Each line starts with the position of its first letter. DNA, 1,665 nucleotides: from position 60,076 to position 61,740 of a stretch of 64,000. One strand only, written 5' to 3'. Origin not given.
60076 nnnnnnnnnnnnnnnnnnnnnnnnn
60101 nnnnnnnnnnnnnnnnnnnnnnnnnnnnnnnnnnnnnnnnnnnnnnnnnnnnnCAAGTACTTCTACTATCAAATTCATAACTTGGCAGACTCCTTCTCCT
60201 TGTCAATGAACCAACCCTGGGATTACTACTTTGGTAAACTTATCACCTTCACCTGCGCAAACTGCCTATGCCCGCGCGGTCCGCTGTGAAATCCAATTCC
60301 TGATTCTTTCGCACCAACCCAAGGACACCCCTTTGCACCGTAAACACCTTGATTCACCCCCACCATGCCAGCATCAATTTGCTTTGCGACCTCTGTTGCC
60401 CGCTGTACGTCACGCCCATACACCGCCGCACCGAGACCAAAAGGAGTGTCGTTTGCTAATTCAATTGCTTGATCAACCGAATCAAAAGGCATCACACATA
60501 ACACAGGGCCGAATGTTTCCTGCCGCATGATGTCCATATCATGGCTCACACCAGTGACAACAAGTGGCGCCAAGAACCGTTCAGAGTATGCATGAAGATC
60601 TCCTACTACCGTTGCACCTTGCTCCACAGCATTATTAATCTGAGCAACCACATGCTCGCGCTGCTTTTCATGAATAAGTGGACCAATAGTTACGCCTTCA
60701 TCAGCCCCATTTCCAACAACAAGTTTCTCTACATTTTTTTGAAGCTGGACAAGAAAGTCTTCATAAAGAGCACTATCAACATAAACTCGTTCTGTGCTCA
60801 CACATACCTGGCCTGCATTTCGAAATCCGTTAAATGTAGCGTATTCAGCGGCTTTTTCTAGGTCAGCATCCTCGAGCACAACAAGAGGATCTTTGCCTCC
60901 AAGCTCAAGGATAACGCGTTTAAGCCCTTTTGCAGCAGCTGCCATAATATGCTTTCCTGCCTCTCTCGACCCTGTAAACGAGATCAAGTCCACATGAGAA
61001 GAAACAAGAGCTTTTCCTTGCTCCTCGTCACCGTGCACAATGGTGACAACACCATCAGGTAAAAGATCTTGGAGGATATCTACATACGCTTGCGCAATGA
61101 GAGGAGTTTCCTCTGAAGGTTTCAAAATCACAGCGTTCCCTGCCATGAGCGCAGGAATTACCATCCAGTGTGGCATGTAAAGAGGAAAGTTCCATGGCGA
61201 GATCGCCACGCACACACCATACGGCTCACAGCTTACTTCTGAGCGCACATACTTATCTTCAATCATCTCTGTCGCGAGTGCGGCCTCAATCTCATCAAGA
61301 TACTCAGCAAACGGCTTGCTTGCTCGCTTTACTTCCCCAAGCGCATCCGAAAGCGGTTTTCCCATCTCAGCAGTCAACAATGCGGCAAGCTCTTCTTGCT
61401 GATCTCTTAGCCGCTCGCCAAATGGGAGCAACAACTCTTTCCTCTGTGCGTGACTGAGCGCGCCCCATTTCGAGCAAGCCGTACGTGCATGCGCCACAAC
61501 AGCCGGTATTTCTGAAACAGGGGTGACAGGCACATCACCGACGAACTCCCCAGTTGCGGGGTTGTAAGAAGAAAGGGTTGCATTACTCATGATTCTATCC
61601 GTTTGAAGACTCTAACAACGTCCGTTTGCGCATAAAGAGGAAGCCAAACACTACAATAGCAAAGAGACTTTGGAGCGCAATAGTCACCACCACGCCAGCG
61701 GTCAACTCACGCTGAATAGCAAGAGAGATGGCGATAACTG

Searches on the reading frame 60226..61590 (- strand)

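Call 38: search_protein_families(library=pfam, proteins=[window:60226-61590:-], max_evalue=0.00001)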
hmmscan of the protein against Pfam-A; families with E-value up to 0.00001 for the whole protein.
window:60226-61590:- (454 aa): 2 families
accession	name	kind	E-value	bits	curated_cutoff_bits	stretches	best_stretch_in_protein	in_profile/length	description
PF00171.27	Aldedh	-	7.8e-146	486.7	23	1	4-450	7-461/461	Aldehyde dehydrogenase family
PF05893.19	LuxC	-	1.2e-08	34.8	21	1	121-287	86-259/401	Acyl-CoA reductase (LuxC)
